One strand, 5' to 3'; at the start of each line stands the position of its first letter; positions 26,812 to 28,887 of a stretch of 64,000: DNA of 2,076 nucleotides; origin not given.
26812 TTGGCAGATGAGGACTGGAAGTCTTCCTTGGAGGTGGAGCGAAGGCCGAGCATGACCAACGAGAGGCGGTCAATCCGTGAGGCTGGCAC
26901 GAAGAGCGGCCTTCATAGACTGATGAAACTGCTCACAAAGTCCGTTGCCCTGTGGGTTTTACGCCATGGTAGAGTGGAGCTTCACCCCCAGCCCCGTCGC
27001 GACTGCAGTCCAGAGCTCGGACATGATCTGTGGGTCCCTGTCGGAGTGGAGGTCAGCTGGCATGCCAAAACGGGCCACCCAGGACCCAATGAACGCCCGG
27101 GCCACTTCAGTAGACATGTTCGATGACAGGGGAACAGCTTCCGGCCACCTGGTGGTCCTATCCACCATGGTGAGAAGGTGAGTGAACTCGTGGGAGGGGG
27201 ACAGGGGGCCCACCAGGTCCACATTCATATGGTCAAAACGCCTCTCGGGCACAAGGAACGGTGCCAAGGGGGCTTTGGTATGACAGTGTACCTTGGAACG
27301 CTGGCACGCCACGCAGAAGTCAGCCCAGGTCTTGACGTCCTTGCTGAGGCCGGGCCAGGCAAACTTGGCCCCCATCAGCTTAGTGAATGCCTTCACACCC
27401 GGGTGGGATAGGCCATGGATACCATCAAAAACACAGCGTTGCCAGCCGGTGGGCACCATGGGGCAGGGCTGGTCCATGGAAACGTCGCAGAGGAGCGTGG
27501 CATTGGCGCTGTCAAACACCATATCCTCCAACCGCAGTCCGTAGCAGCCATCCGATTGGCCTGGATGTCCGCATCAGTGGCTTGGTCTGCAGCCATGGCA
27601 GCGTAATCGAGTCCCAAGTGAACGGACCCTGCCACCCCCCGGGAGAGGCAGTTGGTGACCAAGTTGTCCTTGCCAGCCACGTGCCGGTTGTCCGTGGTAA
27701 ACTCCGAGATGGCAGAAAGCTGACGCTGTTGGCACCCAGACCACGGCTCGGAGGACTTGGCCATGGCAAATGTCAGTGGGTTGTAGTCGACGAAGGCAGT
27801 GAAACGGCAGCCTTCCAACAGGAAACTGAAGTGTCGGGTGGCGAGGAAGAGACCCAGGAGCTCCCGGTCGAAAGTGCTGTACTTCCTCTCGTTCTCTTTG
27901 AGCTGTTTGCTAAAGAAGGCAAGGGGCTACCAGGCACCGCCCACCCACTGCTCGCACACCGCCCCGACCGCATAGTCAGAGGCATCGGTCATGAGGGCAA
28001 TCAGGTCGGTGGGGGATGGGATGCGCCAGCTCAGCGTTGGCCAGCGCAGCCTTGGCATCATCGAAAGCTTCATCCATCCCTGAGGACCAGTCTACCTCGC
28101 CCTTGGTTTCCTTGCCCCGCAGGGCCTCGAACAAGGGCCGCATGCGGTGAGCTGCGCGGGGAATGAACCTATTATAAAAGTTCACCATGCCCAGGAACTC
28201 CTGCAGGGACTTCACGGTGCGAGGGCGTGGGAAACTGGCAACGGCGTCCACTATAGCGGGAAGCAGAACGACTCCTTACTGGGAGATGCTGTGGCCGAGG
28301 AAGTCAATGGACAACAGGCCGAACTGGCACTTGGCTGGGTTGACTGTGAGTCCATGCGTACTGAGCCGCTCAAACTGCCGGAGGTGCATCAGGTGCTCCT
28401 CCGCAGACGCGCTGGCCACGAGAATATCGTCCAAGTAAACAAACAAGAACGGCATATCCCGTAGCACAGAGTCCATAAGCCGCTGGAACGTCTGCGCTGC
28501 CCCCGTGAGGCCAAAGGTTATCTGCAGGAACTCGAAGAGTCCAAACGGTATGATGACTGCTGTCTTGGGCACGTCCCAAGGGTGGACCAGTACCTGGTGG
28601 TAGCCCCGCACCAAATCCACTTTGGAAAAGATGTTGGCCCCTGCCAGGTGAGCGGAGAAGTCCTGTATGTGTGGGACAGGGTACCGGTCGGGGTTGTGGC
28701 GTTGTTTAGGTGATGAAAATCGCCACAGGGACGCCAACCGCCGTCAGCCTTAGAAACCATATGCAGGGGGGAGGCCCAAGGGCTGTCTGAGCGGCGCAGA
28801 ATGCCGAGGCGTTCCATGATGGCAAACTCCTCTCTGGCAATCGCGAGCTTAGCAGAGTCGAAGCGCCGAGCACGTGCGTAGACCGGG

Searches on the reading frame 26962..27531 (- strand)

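Call 58: search_protein_families(library=pfam, proteins=[window:26962-27531:-], max_evalue=0.001)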
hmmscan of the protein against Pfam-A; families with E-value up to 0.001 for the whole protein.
window:26962-27531:- (190 aa): 2 families
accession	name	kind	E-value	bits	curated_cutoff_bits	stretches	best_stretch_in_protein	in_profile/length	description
PF00665.32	rve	-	6.1e-12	46.1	32.6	1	97-185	3-94/102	Integrase core domain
PF17921.7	Integrase_H2C2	-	6.6e-11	42.6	25.5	1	27-81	2-58/59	Integrase zinc binding domain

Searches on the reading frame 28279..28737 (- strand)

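Call 58: search_protein_families(library=pfam, proteins=[window:28279-28737:-], max_evalue=0.001)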
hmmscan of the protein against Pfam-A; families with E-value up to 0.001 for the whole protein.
window:28279-28737:- (153 aa): 1 family
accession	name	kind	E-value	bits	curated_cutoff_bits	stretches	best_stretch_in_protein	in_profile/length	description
PF00078.32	RVT_1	-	1.5e-22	80.7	29.6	1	20-151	40-205/205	Reverse transcriptase (RNA-dependent DNA polymerase)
